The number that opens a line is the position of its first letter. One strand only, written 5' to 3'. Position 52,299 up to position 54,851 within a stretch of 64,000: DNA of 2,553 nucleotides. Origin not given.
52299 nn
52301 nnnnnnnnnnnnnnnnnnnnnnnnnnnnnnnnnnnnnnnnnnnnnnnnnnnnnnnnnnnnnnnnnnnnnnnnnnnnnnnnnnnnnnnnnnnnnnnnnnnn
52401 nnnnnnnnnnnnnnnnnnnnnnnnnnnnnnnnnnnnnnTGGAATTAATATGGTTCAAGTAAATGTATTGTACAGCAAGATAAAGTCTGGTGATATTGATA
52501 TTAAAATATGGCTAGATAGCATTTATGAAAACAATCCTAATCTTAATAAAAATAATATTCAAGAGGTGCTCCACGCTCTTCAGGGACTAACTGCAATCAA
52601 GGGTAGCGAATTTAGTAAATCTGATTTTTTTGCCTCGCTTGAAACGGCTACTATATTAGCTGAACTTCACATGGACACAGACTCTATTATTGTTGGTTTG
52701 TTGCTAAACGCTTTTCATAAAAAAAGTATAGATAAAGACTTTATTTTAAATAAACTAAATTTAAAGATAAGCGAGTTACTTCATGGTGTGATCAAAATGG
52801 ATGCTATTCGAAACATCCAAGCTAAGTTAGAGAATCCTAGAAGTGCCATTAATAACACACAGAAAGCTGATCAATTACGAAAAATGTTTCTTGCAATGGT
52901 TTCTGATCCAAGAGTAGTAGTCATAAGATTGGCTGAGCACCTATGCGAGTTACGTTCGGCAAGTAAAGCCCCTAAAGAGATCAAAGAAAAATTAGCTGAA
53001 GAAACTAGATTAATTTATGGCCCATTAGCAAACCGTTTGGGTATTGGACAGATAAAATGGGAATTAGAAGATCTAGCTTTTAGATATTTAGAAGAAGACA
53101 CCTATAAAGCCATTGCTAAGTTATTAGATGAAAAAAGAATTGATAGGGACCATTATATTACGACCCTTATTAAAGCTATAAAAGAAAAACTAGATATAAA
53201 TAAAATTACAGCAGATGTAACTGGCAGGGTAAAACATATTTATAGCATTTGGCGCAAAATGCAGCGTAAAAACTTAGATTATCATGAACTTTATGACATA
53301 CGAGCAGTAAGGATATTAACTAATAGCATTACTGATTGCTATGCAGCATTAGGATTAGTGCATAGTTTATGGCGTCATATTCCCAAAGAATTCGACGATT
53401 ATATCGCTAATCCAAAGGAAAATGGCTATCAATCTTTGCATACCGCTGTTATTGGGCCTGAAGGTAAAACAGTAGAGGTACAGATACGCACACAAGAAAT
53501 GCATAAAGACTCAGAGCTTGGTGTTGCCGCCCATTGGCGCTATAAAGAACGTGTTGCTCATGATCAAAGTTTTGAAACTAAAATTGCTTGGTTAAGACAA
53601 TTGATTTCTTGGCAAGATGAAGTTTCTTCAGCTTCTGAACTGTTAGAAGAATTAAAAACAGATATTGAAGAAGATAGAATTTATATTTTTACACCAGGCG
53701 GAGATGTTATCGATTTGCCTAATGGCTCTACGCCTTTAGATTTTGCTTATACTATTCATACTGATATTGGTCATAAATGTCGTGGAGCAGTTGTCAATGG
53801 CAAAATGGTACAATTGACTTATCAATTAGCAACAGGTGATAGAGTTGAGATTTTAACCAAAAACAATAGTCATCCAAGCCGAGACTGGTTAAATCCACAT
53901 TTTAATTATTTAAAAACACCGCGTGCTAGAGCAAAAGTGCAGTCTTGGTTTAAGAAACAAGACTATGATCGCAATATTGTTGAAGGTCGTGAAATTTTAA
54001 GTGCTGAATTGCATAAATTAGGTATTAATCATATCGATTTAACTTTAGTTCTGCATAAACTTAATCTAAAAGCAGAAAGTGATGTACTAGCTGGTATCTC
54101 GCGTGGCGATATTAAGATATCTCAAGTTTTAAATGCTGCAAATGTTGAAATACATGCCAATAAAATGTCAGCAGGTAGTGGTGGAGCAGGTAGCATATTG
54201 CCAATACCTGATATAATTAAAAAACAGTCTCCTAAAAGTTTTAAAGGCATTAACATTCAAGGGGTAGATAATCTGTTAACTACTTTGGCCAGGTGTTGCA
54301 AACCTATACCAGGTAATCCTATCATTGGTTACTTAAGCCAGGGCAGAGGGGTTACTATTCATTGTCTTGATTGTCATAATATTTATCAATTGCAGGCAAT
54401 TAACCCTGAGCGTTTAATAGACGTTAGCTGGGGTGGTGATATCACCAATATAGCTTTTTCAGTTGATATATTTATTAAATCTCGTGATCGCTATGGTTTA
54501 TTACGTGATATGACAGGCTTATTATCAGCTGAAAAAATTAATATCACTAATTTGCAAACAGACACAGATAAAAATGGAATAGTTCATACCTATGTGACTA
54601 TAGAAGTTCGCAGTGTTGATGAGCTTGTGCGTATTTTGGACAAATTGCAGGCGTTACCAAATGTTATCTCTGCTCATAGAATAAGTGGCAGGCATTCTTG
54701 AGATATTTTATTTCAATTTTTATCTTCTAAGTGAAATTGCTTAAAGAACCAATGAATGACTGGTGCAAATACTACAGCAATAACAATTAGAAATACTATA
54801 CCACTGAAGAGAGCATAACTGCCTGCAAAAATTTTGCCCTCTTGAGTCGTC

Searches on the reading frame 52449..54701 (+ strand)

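Call 91: search_protein_families(library=pfam, proteins=[window:52449-54701:+], max_evalue=0.00001)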
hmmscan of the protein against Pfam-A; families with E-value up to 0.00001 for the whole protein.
window:52449-54701:+ (750 aa): 7 families
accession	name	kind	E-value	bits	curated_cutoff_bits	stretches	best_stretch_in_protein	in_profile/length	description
PF04607.23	RelA_SpoT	-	3.4e-44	150.2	27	1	259-368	1-111/113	Region found in RelA / SpoT proteins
PF13328.12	HD_4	-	7.8e-34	117.1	27.2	1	63-199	24-155/156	HD domain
PF02824.27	TGS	-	7.7e-23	80.7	22.2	1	411-470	1-60/60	TGS domain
PF13291.12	ACT_4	-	4.6e-18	66.1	27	1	669-744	4-80/80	ACT domain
PF19296.4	RelA_AH_RIS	-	1.9e-09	38.3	23.8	1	490-645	6-175/185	RelA/SpoT, AH and RIS domains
PF01842.31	ACT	-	2.2e-09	37.3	27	1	674-737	3-65/66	ACT domain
PF22629.2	ACT_AHAS_ss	-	6.1e-08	33.2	27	1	678-740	5-66/67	AHAS small subunit-like ACT domain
